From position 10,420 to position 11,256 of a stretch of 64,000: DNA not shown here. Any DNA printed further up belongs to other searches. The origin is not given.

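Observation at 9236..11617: Four-gene cluster of uncharacterised winged-helix proteins, including three collinear paralogs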

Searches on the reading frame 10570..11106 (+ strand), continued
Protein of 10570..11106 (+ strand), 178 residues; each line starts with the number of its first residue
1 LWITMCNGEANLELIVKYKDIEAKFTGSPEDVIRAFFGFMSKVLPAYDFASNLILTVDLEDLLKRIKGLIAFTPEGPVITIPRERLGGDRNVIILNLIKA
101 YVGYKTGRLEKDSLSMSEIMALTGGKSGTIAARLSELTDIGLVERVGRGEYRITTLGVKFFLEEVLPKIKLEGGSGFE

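Call 43: search_protein_families(library=pfam, proteins=[P0379, P0384, P0404, P0324, P0388, P0469], max_evalue=0.01)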
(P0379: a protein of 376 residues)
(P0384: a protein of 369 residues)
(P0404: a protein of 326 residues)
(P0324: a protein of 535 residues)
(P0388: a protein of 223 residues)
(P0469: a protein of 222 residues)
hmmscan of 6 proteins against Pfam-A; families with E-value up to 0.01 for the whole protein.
P0379 (376 aa): 0 families

P0384 (369 aa): 0 families

P0404 (326 aa): 4 families
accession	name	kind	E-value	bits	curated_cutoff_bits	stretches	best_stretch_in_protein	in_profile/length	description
PF04343.18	DUF488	-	2.1e-26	93.4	22.2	1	197-315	2-120/121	Domain of unknown function DUF488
PF22751.1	DUF488-N3a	-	1.2e-08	35.7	27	1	259-319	54-117/118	Active DUF488-N3 subclade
PF22752.1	DUF488-N3i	-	0.00063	20.7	27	1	260-318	55-113/131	Inactive DUF488-N3 subclade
PF12802.13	MarR_2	-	0.0083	16.7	27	0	104-141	19-55/61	MarR family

P0324 (535 aa): 5 families
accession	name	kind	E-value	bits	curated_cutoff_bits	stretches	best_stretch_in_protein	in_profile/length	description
PF00069.31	Pkinase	-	1.5e-38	133.2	31.7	1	15-266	1-254/263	Protein kinase domain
PF07714.23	PK_Tyr_Ser-Thr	-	1.5e-24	87.2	23.1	1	16-213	2-204/258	Protein tyrosine and serine/threonine kinase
PF25213.1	HVO_A0261_N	-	2.2e-06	27.9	35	1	369-397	39-67/86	HVO_A0261 N-terminal domain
PF14338.12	Mrr_N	-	0.005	17.4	29.5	0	375-398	59-82/87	Mrr N-terminal domain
PF03109.22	ABC1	-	0.0051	16.4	22.9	0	84-166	144-221/244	ABC1 atypical kinase-like domain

P0388 (223 aa): 7 families
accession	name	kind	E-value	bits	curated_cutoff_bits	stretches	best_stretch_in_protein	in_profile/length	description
PF13412.12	HTH_24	-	1.4e-05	25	21.9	1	161-197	12-48/48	Winged helix-turn-helix DNA-binding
PF01047.28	MarR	-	2.9e-05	24.3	24.6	1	161-200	12-51/59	MarR family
PF12802.13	MarR_2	-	0.00093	19.8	27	1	165-200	18-55/61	MarR family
PF01726.22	LexA_DNA_bind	-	0.0015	18.7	23.7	1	165-199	26-59/65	LexA DNA binding domain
PF01978.25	TrmB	-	0.0051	17.1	25.6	1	165-201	21-57/68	Sugar-specific transcriptional regulator TrmB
PF13545.12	HTH_Crp_2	-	0.0078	16.6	27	0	148-216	8-69/70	Crp-like helix-turn-helix domain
PF09339.16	HTH_IclR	-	0.0078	16.4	22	0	163-198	15-50/52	IclR helix-turn-helix domain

P0469 (222 aa): 4 families
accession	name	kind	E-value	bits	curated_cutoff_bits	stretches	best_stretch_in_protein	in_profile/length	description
PF03965.22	Penicillinase_R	-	2e-05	25.3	22.6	0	79-114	32-67/115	Penicillinase repressor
PF22168.2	DIP2311-like_C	-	6.8e-05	23.5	27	0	65-109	16-60/63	Transcriptional regulator DIP2311-like, C-terminal domain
PF13412.12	HTH_24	-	0.00064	19.7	21.9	1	67-99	16-48/48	Winged helix-turn-helix DNA-binding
PF12802.13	MarR_2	-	0.0021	18.6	27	1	65-101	16-53/61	MarR family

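Call 44: search_solved_structures(query=A4, max_evalue=10)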
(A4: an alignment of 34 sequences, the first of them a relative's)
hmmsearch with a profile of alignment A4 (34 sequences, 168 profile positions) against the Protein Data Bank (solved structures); distinct sequences matched with E-value up to 10: 81 (the best 60 are shown).
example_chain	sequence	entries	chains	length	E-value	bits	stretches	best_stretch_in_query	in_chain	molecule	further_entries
1ft9_A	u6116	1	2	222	1e-05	28.7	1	108-148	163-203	CARBON MONOXIDE OXIDATION SYSTEM TRANSCRIPTION REGULATOR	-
4o5v_A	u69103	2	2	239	3.2e-05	27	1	106-152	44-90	Iron-dependent transcription repressor related protein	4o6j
4rs8_A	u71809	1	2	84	0.00027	24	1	106-162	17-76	AspA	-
5k1y_C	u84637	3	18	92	0.00034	23.7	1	105-161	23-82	AspA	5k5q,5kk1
5k5o_A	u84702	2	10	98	0.0004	23.5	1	105-161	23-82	AspA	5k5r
3cta_A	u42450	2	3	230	0.00062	22.8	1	93-158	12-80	Riboflavin kinase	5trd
5eri_A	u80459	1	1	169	0.00089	22.3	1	92-149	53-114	MarR family transcriptional regulator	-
6jbx_A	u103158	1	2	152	0.0023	21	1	106-160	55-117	Fatty acid biosynthesis transcriptional regulator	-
6cmv_A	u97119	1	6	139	0.0028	20.7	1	107-142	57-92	Transcriptional regulator Lrs14-like protein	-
6w11_B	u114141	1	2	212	0.0033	20.5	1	104-156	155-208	CRISPR locus-related putative DNA-binding protein Csa3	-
2wte_A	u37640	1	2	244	0.0038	20.3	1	104-159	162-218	CSA3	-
6wxq_B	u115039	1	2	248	0.0039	20.2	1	104-159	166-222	CRISPR-associated transcription factor Csa3 (Type I-A)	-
7fby_A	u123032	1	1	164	0.0064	19.6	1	104-140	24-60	Transcriptional regulatory protein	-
9w4v_A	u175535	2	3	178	0.0079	19.2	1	104-140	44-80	Uncharacterized HTH-type transcriptional regulator PH0140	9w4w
3df8_A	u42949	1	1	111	0.014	18.5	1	109-154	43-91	possible HxlR family transcriptional factor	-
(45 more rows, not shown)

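Call 47: find_related_loci(query=P0478, collection=metagenome_contigs, flank=8000)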
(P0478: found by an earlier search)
Query P0478 (156 aa) in metagenome_contigs; peptide patterns used: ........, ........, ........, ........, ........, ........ (x = any residue, [..] = any of these).
169 stretches matched a pattern; 3 encode a relative of the query (tblastn E <= 1e-3); 3 distinct loci.
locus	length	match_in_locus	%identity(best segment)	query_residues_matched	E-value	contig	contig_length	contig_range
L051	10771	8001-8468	99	1-156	1e-102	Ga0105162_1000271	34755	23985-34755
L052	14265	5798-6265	99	1-156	1e-102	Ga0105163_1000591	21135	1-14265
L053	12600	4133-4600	79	1-156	2e-85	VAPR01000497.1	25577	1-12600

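Call 48: find_related_loci(query=A2, collection=viral_contigs, flank=5000)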
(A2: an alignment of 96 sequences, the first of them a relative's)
Query A2 (174 aa) in viral_contigs; peptide patterns used: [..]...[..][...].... (x = any residue, [..] = any of these).
No stretch of DNA in the collection matches any of the patterns.

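Call 51: search_protein_families(library=pfam, proteins=[L052:6718-7125:-, L052:7189-8214:+, L052:8222-9688:+, L052:9685-10308:+, L052:4048-5247:+, L052:3467-4009:+, L052:6269-6748:+], max_evalue=0.01)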
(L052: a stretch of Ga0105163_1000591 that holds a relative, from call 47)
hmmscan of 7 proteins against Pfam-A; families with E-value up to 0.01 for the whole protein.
L052:6718-7125:- (135 aa): 0 families

L052:7189-8214:+ (341 aa): 1 family
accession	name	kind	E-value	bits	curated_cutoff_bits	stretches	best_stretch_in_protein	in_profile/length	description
PF09376.16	NurA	-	1.9e-05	24.7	21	1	253-303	199-253/254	NurA domain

L052:8222-9688:+ (488 aa): 1 family
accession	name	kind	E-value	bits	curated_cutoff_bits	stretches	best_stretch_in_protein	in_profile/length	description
PF01935.23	DUF87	-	2.4e-16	61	23.2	1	168-346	34-219/220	Helicase HerA, central domain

L052:9685-10308:+ (207 aa): 1 family
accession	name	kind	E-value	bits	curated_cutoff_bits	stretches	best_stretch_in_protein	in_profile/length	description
PF22175.2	Ogg-HhH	-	7.1e-50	169.4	27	1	22-187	6-172/173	8-oxoguanine DNA glycosylase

L052:4048-5247:+ (399 aa): 16 families
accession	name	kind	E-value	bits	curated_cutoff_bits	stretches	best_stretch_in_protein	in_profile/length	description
PF04432.18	FrhB_FdhB_C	-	4.8e-41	140.6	23.3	1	219-370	2-148/150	Coenzyme F420 hydrogenase/dehydrogenase, beta subunit C terminus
PF04422.18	FrhB_FdhB_N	-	2.8e-21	75.9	22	1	134-211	2-78/78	Coenzyme F420 hydrogenase/dehydrogenase, beta subunit N-term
PF13183.11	Fer4_8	-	8.4e-09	36.3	27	1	89-110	2-23/68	4Fe-4S dicluster domain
PF13237.11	Fer4_10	-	1.5e-08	34.9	25.5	1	60-103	7-53/53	4Fe-4S dicluster domain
PF13484.11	Fer4_16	-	2e-08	35.3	30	2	61-80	1-20/66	4Fe-4S double cluster binding domain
PF00037.32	Fer4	-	3.7e-08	33.3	21.1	2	59-76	5-22/24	4Fe-4S binding domain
PF13187.11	Fer4_9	-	3.9e-08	33.6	27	1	61-104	1-49/52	4Fe-4S dicluster domain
PF12838.12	Fer4_7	-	1e-06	29.5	27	1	61-103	1-49/52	4Fe-4S dicluster domain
PF13370.11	Fer4_13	-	5e-06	27.6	24.5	0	91-111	5-25/58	4Fe-4S single cluster domain of Ferredoxin I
PF12837.12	Fer4_6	-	3.4e-05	24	25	0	61-77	8-24/24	4Fe-4S binding domain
PF14697.11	Fer4_21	-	0.00029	21.4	35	1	59-103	5-52/59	4Fe-4S dicluster domain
PF12800.12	Fer4_4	-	0.00033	21.2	24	1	90-103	2-15/17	4Fe-4S binding domain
PF12798.12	Fer4_3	-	0.00084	20.4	27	0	62-75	1-14/15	4Fe-4S binding domain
PF13746.11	Fer4_18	-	0.0013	19.3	27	1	58-105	57-98/114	4Fe-4S dicluster domain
PF13534.11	Fer4_17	-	0.0014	19.6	22.2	0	86-104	40-58/61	4Fe-4S dicluster domain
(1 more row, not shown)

L052:3467-4009:+ (180 aa): 0 families

L052:6269-6748:+ (159 aa): 1 family
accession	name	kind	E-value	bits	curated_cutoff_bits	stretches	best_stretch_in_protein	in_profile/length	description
PF13338.12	AbiEi_4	-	0.0046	17.5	25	0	105-144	14-48/49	Transcriptional regulator, AbiEi antitoxin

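Call 53: search_protein_families(library=padloc, proteins=[window:10570-11106:+, P0478, L052:6269-6748:+, L052:6718-7125:-, P0379, L052:7189-8214:+, L052:8222-9688:+], max_evalue=0.01)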
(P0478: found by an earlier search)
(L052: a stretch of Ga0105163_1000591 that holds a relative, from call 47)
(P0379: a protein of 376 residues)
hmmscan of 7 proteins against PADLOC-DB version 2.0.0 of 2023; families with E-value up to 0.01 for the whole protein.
window:10570-11106:+ (178 aa): 7 families
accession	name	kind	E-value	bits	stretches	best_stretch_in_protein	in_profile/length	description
PDLC01879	CARF3--CARF_TM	-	6.3e-06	24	1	93-160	160-216/222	-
PDLC02267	AbiEi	-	0.00066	17.2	1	110-160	17-67/252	AbiEi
PDLC02244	AbiEi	-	0.0015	15.9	1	126-163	28-65/292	AbiEi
PDLC04371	PDC-M05A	-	0.0016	16.2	1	112-149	46-83/211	-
PDLC01438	Csa3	-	0.0038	15.3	1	86-168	145-216/305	"CAS-I,CAS-II,CAS-III,CAS-IV,CAS-V,CAS-VI; associated_signaling"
PDLC04368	PDC-M05A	-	0.0067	14.3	1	112-150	28-66/201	-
PDLC02235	AbiEi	-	0.0075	13.9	1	109-155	18-64/240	AbiEi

P0478 (156 aa): 1 family
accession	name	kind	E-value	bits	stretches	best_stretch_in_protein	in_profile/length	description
PDLC01858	CARF3--CARF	-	0.0013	16.6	1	62-146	114-199/204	-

L052:6269-6748:+ (159 aa): 8 families
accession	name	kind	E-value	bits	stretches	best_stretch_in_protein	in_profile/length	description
PDLC02267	AbiEi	-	4e-05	21.2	1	97-153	13-69/252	AbiEi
PDLC01850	CARF3--CARF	-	0.00075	17.4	1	95-148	150-204/209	-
PDLC01879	CARF3--CARF_TM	-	0.0013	16.4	1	96-148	168-213/222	-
PDLC02235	AbiEi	-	0.0023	15.6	1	117-156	35-73/240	AbiEi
PDLC01858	CARF3--CARF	-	0.0025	15.8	1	95-143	152-196/204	-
PDLC02232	AbiEi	-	0.0045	14.9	0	103-145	19-61/177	AbiEi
PDLC01434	CasR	-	0.0086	13.9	0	102-141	139-178/191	"CAS-I,CAS-II,CAS-III,CAS-IV,CAS-V,CAS-VI; associated_signaling"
PDLC01044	Csa3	-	0.009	13.9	0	97-148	142-190/194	Type I-A associated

L052:6718-7125:- (135 aa): 0 families

P0379 (376 aa): 0 families

L052:7189-8214:+ (341 aa): 0 families

L052:8222-9688:+ (488 aa): 8 families
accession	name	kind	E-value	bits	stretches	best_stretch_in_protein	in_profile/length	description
PDLC04140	mad8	-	1.8e-15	55.3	1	156-452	26-289/314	mads_8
PDLC04103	HerA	-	1.6e-09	34.7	2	157-204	172-219/579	-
PDLC04102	HerA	-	2.9e-09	33.8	1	355-466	502-622/654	-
PDLC04097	HerA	-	7.8e-09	32.7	1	374-465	504-594/618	-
PDLC04105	HerA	-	1e-08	32.2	1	312-477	368-549/576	-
PDLC02185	HerA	-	4.3e-07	27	1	322-466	407-564/585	-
PDLC04100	HerA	-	1.8e-06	24.9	1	323-469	402-561/580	-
PDLC04106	HerA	-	0.0002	18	0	322-479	470-644/667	-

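Call 60: search_protein_families(library=ncbifam, proteins=[L052:7189-8214:+, L052:8222-9688:+, L052:6718-7125:-], max_evalue=0.01)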
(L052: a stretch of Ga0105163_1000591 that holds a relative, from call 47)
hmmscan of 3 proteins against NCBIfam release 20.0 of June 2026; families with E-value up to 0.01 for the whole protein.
L052:7189-8214:+ (341 aa): 0 families

L052:8222-9688:+ (488 aa): 4 families
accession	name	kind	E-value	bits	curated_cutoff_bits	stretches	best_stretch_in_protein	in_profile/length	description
NF042943.1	HerA_antiphage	equivalog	1.1e-06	27.5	800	1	322-466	395-552/566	anti-phage-associated helicase HerA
NF053655.1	CedD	equivalog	8.2e-06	24.7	600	0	162-200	226-264/527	DNA-translocating ATPase CedD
NF040937.1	HerA_Thermprot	equivalog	1.4e-05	23.8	800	1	147-464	131-462/487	DNA double-strand break repair helicase HerA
NF045975.1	VirB4_plasma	equivalog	0.0056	14.4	590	1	161-207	519-565/894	Mbov_0397 family ICE element conjugal transfer ATPase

L052:6718-7125:- (135 aa): 1 family
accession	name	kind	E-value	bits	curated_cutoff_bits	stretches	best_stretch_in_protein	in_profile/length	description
TIGR01091.1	upp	equivalog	0.0067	16.1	208.35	1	18-87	84-150/207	uracil phosphoribosyltransferase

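Call 69: fold_search(model_id=the predicted structure, library=viral)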
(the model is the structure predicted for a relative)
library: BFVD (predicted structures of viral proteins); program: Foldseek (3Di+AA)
matches with E <= 10: 1004; with E <= 0.001: 0
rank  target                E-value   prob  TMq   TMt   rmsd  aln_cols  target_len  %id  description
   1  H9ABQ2                2.2e-03  1.00  0.37  0.48   9.0       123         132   16  ORF1 [Halogeometricum pleomorphic virus 1]
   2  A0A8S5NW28            6.9e-03  1.00  0.36  0.62   7.8       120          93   15  Z DNA-binding protein [Siphoviridae sp. ctTnV63]
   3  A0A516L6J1            6.9e-03  0.97  0.30  0.31  15.6       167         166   11  (no name in the UniProt tables at hand)
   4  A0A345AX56            8.2e-03  0.97  0.34  0.30  16.5       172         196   14  (no name in the UniProt tables at hand)
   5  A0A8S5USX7            9.1e-03  0.99  0.36  0.25   6.9       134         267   13  Winged helix-turn-helix DNA-binding protein [Siphoviridae sp. ctEZK6]
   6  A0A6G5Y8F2            9.1e-03  0.97  0.30  0.17  17.8       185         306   10  (no name in the UniProt tables at hand)
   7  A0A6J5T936            1.0e-02  1.00  0.28  0.49   6.4        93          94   25  Transcription regulator IclR, N-terminal [uncultured Caudovirales phage]
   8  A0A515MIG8            1.5e-02  0.99  0.30  0.30  16.1       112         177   20  HTH marR-type domain-containing protein [Gordonia phage SheckWes]
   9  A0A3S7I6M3            1.6e-02  0.87  0.24  0.32  11.3       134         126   11  (no name in the UniProt tables at hand)
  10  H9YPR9                1.7e-02  1.00  0.34  0.74   6.0        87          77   20  (no name in the UniProt tables at hand)
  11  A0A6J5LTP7            1.9e-02  1.00  0.29  0.84   1.8        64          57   22  Uncharacterized protein [uncultured Caudovirales phage]
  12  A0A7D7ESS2            2.0e-02  1.00  0.34  0.47   9.6       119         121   20  Uncharacterized protein [Pseudomonas phage Persinger]
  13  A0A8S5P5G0            2.0e-02  0.99  0.28  0.47   5.4        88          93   22  Helix-turn-helix domain protein [Herelleviridae sp. cttEB8]
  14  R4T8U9                2.2e-02  0.90  0.30  0.21  16.2       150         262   10  Uncharacterized protein [Haloarcula hispanica tailed virus 1]
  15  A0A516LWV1            2.5e-02  0.98  0.29  0.25   7.5       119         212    9  (no name in the UniProt tables at hand)
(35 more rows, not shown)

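Call 70: list_cluster_members(proteins=[P0385, P0387, P0391, P0393, P0396, P0398, P0406, P0411, P0414, P0420])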
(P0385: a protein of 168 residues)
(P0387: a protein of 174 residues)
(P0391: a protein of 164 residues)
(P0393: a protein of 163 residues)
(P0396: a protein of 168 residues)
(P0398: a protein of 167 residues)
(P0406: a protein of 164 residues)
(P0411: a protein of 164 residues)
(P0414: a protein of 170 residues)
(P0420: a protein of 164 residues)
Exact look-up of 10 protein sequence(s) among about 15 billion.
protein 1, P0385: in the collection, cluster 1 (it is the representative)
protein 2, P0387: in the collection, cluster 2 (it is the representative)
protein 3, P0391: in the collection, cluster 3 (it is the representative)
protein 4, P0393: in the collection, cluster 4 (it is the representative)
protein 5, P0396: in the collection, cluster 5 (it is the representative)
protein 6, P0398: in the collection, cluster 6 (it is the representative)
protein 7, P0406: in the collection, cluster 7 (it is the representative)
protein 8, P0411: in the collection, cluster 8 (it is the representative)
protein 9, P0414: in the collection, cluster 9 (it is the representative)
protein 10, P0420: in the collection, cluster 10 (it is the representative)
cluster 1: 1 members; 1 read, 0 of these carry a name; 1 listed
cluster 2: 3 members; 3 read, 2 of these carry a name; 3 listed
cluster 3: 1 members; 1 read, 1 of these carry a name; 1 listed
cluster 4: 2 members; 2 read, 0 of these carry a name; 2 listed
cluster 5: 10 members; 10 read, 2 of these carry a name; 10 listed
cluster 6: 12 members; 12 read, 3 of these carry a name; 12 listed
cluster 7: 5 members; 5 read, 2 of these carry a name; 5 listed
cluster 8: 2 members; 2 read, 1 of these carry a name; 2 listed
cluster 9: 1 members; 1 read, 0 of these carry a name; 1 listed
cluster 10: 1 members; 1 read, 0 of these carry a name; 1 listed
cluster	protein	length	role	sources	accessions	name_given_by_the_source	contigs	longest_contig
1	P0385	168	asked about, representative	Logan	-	-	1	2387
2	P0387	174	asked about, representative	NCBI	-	-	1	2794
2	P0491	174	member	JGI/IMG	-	hypothetical protein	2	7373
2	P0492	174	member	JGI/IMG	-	hypothetical protein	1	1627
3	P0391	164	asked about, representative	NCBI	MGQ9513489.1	MAG: hypothetical protein ACUVTL_00285 [Thermoproteota archaeon]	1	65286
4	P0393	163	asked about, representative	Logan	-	-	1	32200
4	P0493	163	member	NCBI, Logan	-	-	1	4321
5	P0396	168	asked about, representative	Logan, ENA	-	-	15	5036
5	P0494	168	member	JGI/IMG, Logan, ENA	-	predicted transcriptional regulator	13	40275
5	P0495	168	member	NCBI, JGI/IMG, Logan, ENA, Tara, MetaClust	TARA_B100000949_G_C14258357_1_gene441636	strand:- start:978 stop:1484 length:507 start_codon:yes stop_codon:yes gene_type:complete | TARA_112_MES_0.22-3_C14258357_1_gene441636 "" ""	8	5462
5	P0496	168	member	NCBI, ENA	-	-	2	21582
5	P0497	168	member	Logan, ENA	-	-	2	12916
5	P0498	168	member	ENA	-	-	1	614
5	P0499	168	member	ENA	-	-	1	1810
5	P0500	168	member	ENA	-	-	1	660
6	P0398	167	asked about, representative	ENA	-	-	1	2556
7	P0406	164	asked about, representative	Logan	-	-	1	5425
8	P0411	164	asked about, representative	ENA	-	-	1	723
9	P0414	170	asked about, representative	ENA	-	-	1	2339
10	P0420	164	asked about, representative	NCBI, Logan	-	-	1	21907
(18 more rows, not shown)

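Call 86: search_dna_similar(query=window:10582-11106:+, collection=plasmids, mode=protein, max_evalue=0.001, max_rows=10)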
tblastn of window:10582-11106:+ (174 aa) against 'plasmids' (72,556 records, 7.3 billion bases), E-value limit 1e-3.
No match.

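Call 87: search_dna_similar(query=window:10582-11106:+, collection=phages, mode=protein, max_evalue=0.001, max_rows=10)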
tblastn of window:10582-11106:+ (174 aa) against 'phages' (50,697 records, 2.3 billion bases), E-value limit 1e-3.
No match.

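Call 93: search_protein_families(library=pfam, proteins=[L001:5515-5988:+], max_evalue=0.01)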
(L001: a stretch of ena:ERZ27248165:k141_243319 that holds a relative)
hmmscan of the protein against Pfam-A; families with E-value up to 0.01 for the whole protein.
L001:5515-5988:+ (157 aa): 0 families
